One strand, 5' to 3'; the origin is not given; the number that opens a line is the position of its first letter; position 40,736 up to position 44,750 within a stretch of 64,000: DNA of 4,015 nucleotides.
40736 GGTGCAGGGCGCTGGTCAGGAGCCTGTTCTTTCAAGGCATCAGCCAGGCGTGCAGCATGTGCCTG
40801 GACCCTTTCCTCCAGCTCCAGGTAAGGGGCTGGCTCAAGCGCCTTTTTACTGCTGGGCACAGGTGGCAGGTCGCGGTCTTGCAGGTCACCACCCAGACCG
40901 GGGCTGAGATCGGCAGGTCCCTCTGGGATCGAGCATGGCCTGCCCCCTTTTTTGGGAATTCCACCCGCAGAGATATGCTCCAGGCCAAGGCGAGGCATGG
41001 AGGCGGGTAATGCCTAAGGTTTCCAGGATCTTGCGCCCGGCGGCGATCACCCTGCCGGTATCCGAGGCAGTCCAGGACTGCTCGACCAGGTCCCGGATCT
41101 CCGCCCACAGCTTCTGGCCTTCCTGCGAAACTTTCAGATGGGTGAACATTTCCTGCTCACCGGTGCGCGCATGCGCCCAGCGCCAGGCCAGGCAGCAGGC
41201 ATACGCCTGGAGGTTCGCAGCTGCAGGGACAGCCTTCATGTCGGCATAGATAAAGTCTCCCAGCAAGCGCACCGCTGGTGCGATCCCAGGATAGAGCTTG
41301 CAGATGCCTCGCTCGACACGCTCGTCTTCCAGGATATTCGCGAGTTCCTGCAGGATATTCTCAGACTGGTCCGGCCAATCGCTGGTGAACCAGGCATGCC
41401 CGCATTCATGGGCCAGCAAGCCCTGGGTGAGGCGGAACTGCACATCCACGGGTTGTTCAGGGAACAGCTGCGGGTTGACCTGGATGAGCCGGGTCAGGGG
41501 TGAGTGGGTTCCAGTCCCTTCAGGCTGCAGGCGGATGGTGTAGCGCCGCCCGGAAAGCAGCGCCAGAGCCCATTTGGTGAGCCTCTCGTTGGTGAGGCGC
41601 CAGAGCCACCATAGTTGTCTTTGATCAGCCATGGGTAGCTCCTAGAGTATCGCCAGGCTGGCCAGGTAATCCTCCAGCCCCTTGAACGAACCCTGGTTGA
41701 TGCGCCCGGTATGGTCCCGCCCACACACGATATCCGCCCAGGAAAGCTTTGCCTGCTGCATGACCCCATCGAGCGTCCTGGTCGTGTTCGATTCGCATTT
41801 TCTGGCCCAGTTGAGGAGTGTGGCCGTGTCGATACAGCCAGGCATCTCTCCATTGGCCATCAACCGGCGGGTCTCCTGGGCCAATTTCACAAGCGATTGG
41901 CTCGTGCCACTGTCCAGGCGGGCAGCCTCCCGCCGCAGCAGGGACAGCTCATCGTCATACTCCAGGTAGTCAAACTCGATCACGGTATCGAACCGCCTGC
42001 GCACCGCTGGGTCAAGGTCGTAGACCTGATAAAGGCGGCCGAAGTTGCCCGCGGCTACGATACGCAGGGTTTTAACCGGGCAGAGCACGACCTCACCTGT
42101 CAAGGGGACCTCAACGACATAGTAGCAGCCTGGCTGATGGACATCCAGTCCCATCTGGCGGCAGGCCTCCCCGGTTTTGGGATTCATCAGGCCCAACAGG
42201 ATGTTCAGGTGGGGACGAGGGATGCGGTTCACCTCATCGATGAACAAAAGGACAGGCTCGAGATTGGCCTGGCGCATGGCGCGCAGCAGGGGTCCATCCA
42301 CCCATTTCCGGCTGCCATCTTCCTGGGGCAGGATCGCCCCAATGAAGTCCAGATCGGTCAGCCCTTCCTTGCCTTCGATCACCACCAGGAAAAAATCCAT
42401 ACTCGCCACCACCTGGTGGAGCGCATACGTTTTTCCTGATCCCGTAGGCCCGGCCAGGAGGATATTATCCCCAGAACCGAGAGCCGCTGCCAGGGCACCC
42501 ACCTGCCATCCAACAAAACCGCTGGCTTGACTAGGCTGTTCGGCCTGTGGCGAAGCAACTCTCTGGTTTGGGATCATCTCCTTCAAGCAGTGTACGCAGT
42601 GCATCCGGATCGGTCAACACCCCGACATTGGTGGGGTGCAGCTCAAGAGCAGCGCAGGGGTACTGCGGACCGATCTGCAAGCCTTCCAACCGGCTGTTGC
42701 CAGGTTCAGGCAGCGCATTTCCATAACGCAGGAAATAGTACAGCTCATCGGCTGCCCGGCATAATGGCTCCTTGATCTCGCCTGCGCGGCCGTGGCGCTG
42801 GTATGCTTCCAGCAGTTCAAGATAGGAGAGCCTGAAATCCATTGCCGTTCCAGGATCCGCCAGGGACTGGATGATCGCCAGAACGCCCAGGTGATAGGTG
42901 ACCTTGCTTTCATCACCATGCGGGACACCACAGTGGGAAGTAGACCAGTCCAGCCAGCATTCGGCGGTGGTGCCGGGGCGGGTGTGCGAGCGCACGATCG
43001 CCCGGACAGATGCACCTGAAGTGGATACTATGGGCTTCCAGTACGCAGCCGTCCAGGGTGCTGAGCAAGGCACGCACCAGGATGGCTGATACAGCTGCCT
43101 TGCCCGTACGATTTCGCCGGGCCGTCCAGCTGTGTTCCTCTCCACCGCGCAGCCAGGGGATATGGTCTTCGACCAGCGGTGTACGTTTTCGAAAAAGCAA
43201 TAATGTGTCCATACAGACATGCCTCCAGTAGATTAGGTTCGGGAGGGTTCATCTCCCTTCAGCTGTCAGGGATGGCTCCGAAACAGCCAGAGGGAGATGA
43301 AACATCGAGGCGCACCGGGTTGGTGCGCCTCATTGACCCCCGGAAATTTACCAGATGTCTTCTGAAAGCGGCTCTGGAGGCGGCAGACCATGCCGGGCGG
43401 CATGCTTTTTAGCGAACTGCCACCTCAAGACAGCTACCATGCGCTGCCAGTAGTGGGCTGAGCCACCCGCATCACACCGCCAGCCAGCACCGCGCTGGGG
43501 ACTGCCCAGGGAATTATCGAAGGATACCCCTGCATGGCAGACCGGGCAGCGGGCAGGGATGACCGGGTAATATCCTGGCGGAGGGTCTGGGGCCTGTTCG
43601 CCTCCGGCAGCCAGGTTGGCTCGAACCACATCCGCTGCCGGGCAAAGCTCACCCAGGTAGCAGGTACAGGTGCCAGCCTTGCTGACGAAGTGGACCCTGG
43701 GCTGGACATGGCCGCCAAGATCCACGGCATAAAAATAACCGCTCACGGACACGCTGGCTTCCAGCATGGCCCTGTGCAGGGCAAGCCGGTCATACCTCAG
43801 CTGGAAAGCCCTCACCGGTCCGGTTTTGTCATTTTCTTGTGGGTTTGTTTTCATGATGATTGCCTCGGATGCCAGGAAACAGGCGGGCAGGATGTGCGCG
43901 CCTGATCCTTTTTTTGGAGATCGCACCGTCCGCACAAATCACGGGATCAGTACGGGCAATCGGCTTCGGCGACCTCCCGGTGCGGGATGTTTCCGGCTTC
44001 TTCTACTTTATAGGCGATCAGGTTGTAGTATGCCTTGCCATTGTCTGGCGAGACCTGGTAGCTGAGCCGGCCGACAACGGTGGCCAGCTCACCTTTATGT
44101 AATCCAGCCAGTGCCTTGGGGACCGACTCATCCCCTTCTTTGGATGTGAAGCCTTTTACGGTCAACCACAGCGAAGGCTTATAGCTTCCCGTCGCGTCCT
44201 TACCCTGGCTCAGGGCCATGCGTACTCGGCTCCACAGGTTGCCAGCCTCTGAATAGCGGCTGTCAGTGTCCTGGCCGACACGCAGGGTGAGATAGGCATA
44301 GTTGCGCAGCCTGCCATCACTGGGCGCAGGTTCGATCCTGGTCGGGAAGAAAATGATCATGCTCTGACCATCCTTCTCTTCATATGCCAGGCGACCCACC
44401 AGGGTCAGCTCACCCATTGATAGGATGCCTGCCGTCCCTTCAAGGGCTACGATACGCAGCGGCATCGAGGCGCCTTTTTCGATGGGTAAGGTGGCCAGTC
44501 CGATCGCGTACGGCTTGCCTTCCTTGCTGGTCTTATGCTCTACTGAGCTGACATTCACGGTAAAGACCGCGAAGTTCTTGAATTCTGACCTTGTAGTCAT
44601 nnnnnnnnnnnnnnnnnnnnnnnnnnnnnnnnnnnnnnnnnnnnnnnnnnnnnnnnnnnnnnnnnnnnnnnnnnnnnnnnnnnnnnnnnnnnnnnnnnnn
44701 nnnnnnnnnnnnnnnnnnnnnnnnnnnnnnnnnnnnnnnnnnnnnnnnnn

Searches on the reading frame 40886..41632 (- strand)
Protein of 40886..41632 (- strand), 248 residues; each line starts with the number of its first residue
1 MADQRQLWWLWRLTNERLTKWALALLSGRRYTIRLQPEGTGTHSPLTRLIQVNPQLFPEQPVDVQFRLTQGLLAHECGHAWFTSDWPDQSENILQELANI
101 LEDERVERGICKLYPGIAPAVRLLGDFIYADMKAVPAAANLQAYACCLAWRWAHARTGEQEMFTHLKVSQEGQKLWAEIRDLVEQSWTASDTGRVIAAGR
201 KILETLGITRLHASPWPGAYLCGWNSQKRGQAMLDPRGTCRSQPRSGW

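Call 8: search_protein_families(library=pfam, max_evalue=0.01, proteins=[window:40886-41632:-])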
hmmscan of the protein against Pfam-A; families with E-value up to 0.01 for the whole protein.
window:40886-41632:- (248 aa): 0 families

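Call 9: search_protein_families(library=phrogs, max_evalue=0.01, proteins=[window:40886-41632:-])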
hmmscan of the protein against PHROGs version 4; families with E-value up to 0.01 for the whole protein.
window:40886-41632:- (248 aa): 2 families
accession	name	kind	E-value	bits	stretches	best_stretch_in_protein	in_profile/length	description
phrog_459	-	other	2.1e-06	27.8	1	72-117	54-99/736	peptidase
phrog_1576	-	unknown function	0.0074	16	1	52-116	48-114/729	-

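Call 80: search_protein_families(library=ncbifam, max_evalue=0.01, proteins=[window:40886-41632:-])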
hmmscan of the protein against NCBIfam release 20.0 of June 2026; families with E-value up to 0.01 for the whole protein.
window:40886-41632:- (248 aa): 0 families

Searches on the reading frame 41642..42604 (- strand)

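Call 8: search_protein_families(library=pfam, max_evalue=0.01, proteins=[window:41642-42604:-])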
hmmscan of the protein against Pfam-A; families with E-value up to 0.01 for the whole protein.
window:41642-42604:- (320 aa): 8 families
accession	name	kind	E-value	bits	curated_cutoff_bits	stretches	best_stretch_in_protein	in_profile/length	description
PF07728.20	AAA_5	-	3.9e-18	66.2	22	1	47-205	1-139/139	AAA domain (dynein-related subfamily)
PF00004.35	AAA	-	1.2e-08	36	21.2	1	48-213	1-131/131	ATPase family associated with various cellular activities (AAA)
PF13401.12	AAA_22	-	6.5e-06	26.9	27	1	47-142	7-110/130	AAA domain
PF25199.1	nSTAND_NTPase5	-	0.0012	19.1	34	0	45-68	41-64/145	Novel STAND NTPase 5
PF13191.12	AAA_16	-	0.0013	19.7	32.6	0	36-67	10-46/167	AAA ATPase domain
PF00270.35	DEAD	-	0.0046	17.1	26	1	36-64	6-33/167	DEAD/DEAH box helicase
PF13173.12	AAA_14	-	0.0047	17.4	27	0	47-131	4-77/129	AAA domain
PF00437.27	T2SSE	-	0.009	15.1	24.9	0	46-69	143-166/370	Type II/IV secretion system protein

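Call 9: search_protein_families(library=phrogs, max_evalue=0.01, proteins=[window:41642-42604:-])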
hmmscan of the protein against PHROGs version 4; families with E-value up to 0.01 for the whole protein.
window:41642-42604:- (320 aa): 11 families
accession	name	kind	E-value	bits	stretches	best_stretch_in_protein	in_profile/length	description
phrog_249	-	moron, auxiliary metabolic gene and host takeover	3.2e-22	80.4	1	29-273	111-335/380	porphyrin biosynthesis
phrog_16448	-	other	4.1e-13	49.5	1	35-145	439-544/680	ATPase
phrog_3757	-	unknown function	1.3e-08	35.7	1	182-285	229-327/367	-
phrog_29395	-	unknown function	6.2e-08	33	1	95-280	248-425/531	-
phrog_296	-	integration and excision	1.8e-05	24.6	1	37-136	310-408/626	DNA transposition protein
phrog_10401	-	other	3.2e-05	23.8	1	196-233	569-607/667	ATPase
phrog_168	-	DNA, RNA and nucleotide metabolism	0.00024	21.9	1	43-215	40-160/314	clamp loader of DNA polymerase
phrog_4339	-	unknown function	0.00061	20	0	46-63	52-69/552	-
phrog_1297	-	other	0.0018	18.3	1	38-138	18-121/356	ATPase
phrog_19600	-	other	0.0033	17.3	0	35-63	71-99/447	ATPase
phrog_7998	-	unknown function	0.0046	17.2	0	39-133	34-135/339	-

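Call 80: search_protein_families(library=ncbifam, max_evalue=0.01, proteins=[window:41642-42604:-])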
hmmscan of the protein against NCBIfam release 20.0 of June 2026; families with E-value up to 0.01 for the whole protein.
window:41642-42604:- (320 aa): 7 families
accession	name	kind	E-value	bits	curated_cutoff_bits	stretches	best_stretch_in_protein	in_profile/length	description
TIGR02640.1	gas_vesic_GvpN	equivalog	2.1e-07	30.7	266.8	1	42-92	18-68/262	gas vesicle protein GvpN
TIGR01650.1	PD_CobS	equivalog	0.00021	20.6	558.55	0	195-271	201-281/327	cobaltochelatase subunit CobS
NF047784.1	MadB_ATPase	equivalog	0.00048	19.4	475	0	38-84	28-72/298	MadB family AAA-type ATPase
NF042959.1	IteA_antiphage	equivalog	0.00084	18.6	510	0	40-76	120-156/367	anti-phage ATPase IteA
NF003745.1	PRK05342.1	equivalog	0.0021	17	359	1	46-89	110-152/418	ATP-dependent Clp protease ATP-binding subunit ClpX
TIGR00635.1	ruvB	equivalog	0.0032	16.6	299.05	0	45-96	30-81/305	Holliday junction branch migration DNA helicase RuvB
NF041000.1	ATPase_ComGA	equivalog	0.0084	15.1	300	0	48-68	131-151/267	competence type IV pilus ATPase ComGA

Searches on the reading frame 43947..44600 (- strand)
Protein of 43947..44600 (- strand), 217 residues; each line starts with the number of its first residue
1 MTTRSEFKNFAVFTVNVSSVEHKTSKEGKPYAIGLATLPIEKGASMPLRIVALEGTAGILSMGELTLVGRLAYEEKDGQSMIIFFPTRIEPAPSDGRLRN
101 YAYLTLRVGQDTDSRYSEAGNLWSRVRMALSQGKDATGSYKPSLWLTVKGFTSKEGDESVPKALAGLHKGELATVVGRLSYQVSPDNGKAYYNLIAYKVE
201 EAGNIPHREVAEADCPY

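Call 8: search_protein_families(library=pfam, max_evalue=0.01, proteins=[window:43947-44600:-])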
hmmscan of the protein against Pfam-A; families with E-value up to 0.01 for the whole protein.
window:43947-44600:- (217 aa): 1 family
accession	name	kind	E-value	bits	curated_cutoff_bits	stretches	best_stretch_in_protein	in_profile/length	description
PF00436.31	SSB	-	0.00026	21.5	26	1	104-189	6-89/104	Single-strand binding protein family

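Call 9: search_protein_families(library=phrogs, max_evalue=0.01, proteins=[window:43947-44600:-])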
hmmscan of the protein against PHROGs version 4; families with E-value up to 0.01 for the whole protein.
window:43947-44600:- (217 aa): 0 families

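Call 80: search_protein_families(library=ncbifam, max_evalue=0.01, proteins=[window:43947-44600:-])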
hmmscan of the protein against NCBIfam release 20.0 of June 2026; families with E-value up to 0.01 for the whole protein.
window:43947-44600:- (217 aa): 0 families
